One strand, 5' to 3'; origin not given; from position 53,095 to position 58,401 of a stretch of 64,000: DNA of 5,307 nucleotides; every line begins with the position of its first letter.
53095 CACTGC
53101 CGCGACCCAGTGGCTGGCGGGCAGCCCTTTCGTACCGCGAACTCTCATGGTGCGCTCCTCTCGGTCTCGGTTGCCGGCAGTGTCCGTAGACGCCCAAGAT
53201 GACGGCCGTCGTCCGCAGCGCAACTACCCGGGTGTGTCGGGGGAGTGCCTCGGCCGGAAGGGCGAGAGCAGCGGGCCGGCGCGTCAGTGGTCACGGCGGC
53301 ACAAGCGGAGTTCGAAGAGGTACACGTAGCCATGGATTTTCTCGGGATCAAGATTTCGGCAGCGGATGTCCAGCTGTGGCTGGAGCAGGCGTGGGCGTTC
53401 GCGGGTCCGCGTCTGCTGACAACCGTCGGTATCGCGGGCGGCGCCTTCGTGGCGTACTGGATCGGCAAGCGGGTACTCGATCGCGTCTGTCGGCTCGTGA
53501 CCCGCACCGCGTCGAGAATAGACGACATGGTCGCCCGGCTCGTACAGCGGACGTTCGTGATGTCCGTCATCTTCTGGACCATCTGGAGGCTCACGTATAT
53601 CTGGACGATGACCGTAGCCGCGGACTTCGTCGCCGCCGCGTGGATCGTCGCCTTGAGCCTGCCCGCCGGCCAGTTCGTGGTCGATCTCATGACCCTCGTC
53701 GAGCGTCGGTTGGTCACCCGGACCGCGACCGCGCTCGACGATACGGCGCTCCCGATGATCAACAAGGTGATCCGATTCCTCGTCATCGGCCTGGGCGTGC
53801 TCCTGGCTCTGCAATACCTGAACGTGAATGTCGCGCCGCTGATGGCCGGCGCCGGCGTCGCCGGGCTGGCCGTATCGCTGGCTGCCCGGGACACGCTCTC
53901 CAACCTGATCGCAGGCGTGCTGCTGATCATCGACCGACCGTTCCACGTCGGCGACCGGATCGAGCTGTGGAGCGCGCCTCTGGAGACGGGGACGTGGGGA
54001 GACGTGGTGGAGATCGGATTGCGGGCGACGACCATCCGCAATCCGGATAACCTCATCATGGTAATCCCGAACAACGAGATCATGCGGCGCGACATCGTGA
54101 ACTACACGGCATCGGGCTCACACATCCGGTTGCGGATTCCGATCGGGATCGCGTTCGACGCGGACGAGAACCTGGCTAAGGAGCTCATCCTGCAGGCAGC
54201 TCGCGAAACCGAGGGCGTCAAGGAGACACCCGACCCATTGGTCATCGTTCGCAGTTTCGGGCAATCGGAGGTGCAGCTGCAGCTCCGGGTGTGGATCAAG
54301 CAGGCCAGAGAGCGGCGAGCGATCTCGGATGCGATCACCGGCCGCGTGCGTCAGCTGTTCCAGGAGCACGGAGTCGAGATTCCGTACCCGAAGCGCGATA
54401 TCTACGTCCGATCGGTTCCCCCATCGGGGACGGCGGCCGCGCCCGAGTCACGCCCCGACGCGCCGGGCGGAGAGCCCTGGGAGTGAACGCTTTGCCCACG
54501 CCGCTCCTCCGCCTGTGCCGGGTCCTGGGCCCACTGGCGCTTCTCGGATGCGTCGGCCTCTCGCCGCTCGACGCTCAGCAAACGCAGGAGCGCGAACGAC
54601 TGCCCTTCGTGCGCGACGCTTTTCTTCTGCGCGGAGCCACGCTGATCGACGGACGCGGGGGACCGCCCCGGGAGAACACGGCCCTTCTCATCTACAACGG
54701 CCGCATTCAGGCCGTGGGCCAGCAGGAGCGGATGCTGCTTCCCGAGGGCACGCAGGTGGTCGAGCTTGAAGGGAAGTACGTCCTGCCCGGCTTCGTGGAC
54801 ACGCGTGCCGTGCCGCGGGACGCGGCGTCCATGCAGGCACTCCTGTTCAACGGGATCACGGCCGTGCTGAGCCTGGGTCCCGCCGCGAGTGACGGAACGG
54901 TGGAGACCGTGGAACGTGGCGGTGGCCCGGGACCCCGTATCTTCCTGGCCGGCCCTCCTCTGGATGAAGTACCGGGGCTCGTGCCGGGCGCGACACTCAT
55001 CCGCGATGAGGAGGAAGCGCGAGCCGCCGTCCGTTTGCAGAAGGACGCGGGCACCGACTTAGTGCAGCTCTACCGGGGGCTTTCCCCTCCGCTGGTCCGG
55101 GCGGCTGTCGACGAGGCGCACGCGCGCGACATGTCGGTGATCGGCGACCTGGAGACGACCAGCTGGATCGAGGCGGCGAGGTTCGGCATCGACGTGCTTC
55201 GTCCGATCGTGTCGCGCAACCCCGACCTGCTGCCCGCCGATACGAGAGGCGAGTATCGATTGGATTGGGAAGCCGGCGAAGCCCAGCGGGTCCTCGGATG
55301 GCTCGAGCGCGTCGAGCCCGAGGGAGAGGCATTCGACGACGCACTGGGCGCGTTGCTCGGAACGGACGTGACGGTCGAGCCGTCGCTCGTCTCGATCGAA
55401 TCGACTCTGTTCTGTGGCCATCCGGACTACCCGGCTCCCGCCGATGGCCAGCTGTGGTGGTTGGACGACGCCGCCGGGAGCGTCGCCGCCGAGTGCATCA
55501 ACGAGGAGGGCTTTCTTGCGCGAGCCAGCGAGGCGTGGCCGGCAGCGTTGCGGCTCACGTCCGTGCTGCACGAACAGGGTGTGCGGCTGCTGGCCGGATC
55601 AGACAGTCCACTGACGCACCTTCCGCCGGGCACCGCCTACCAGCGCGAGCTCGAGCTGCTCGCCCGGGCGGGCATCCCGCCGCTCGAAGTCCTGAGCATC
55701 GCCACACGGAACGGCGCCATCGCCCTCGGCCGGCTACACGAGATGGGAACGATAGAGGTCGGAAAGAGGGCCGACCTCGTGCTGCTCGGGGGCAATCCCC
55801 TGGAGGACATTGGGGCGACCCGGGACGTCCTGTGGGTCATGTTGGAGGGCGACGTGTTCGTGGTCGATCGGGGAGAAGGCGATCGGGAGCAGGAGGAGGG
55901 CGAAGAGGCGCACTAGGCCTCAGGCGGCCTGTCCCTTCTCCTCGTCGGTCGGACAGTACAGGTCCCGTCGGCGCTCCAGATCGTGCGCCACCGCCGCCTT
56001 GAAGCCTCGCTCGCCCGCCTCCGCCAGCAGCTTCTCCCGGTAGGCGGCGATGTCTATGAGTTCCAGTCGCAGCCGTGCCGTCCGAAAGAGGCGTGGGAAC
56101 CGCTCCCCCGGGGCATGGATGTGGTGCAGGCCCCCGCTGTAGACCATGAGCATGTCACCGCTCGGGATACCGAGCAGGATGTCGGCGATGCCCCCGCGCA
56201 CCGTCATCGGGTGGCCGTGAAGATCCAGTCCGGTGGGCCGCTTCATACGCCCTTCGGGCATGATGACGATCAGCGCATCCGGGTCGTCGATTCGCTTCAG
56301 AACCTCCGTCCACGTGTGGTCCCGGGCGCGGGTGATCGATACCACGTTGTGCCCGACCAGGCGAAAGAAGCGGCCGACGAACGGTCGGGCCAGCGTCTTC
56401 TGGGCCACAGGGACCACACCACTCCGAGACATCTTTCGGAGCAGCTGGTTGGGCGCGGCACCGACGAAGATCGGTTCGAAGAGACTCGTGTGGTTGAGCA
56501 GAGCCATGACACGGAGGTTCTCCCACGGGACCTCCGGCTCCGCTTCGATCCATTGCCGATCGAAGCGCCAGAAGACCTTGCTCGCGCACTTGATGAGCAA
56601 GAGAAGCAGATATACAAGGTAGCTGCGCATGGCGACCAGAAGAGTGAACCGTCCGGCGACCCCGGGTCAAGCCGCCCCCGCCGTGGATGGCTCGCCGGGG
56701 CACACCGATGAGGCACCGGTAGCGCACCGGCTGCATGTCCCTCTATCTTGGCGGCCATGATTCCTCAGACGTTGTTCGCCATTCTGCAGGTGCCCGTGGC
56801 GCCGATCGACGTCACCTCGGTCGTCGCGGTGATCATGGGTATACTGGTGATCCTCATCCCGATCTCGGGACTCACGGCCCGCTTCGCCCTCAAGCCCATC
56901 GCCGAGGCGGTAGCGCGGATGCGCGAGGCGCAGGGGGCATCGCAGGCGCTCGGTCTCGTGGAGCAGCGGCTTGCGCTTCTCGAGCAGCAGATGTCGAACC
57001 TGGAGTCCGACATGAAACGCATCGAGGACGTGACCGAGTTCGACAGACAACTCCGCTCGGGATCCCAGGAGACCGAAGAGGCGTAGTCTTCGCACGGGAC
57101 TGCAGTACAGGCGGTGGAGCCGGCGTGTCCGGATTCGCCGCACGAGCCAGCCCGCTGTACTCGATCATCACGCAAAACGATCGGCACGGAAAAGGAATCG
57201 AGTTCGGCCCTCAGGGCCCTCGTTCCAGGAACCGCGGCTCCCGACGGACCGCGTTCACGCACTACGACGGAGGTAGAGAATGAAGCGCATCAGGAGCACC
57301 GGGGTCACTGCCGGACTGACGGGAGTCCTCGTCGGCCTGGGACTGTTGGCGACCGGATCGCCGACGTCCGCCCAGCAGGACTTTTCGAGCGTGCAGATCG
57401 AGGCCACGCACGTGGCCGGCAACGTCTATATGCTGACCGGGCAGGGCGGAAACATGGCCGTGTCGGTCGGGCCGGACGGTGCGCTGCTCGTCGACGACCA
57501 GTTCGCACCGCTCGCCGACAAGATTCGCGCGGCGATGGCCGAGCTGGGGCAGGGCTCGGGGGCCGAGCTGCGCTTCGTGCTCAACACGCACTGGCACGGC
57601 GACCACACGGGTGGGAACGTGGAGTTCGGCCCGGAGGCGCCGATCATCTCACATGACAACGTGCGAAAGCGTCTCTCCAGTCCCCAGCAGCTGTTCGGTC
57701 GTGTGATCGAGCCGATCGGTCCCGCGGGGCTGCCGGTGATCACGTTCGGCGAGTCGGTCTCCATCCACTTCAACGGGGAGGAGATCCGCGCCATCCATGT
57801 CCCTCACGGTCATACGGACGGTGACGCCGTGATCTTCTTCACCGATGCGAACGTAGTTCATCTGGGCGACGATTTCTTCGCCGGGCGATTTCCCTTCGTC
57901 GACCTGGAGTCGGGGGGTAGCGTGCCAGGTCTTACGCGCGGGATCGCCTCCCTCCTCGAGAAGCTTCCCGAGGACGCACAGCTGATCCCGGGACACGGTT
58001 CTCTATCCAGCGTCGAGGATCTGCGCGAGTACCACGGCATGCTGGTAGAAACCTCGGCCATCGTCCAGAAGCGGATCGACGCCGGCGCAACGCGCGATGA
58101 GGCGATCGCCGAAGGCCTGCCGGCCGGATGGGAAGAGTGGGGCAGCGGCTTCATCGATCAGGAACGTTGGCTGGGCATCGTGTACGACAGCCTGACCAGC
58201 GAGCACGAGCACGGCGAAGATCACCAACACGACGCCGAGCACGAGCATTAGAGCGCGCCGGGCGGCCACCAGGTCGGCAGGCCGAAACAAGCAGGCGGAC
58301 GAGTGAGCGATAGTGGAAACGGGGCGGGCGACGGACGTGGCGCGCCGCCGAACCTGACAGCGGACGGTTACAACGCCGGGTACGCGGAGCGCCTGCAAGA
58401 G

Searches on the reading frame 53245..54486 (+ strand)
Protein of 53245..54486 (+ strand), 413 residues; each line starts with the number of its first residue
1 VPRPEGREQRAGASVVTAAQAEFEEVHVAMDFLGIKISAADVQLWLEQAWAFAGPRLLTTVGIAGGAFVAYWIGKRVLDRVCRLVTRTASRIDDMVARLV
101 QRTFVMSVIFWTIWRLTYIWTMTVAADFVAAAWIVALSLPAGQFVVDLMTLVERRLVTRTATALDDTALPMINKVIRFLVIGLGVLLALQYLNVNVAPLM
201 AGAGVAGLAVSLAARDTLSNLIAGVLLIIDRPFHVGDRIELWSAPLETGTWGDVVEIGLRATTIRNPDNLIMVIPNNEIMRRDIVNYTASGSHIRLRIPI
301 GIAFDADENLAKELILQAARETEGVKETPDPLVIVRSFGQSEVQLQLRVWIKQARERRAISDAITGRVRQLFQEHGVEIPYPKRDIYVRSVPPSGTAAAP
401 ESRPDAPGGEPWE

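Call 24: search_protein_families(library=pfam, proteins=[window:53245-54486:+], max_evalue=0.001)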
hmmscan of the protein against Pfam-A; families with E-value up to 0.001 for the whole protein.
window:53245-54486:+ (413 aa): 3 families
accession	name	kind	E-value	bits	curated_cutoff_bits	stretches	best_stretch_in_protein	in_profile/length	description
PF00924.24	MS_channel_2nd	-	2.2e-19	69.7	20.2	1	216-288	1-67/68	Mechanosensitive ion channel, beta-domain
PF21082.3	MS_channel_3rd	-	6.9e-14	52.5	21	1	297-379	2-88/88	Mechanosensitive ion channel MscS, C-terminal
PF21088.3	MS_channel_1st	-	9.4e-11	41.9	23.1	1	174-214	1-41/42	Mechanosensitive ion channel, transmembrane helices 2/3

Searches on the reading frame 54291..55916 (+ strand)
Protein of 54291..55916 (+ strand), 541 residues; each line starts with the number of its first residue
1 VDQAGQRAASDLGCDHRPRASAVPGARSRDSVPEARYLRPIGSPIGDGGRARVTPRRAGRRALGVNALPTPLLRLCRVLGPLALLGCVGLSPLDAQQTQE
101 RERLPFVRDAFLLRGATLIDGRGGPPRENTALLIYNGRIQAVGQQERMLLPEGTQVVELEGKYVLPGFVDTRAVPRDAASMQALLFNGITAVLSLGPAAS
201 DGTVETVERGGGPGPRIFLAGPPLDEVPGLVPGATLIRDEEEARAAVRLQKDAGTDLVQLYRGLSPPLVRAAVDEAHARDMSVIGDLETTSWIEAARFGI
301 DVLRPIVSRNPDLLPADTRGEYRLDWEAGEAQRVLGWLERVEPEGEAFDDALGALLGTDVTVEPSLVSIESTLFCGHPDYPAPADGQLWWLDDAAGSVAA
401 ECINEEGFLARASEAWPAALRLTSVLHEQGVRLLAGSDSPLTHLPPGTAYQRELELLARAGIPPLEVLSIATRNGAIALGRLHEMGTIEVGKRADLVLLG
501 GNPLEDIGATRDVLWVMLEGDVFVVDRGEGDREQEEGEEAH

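Call 24: search_protein_families(library=pfam, proteins=[window:54291-55916:+], max_evalue=0.001)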
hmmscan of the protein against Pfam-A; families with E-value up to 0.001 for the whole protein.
window:54291-55916:+ (541 aa): 2 families
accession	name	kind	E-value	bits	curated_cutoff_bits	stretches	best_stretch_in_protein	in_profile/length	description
PF01979.26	Amidohydro_1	-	1.9e-15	57.4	25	1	424-520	237-342/345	Amidohydrolase family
PF07969.17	Amidohydro_3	-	1.3e-10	41.8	29.7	1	426-504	362-449/472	Amidohydrolase family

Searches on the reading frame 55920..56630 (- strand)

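Call 24: search_protein_families(library=pfam, proteins=[window:55920-56630:-], max_evalue=0.001)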
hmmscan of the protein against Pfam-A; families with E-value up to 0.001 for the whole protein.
window:55920-56630:- (236 aa): 1 family
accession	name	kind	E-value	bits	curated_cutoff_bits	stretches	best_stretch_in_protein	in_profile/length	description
PF01553.26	Acyltransferase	-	2.2e-06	28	23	1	40-151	15-118/132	Acyltransferase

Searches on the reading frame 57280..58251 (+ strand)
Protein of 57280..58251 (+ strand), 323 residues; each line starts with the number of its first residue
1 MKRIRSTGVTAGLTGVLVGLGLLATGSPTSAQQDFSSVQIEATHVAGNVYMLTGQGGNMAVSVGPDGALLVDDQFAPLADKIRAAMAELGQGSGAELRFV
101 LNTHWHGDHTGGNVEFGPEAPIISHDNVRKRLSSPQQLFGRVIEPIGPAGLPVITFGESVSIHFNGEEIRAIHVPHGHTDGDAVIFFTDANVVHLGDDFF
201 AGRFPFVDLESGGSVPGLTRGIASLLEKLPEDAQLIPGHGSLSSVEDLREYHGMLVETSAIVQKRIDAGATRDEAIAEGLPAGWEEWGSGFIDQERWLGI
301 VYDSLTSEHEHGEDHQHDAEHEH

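Call 24: search_protein_families(library=pfam, proteins=[window:57280-58251:+], max_evalue=0.001)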
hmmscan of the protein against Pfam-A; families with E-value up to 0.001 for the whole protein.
window:57280-58251:+ (323 aa): 2 families
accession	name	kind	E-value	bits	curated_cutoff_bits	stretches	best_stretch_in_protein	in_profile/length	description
PF00753.33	Lactamase_B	-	4.1e-13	50.1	22.7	1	63-239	12-196/196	Metallo-beta-lactamase superfamily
PF12706.13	Lactamase_B_2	-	6.1e-05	23.1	27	1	95-184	29-126/200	Beta-lactamase superfamily domain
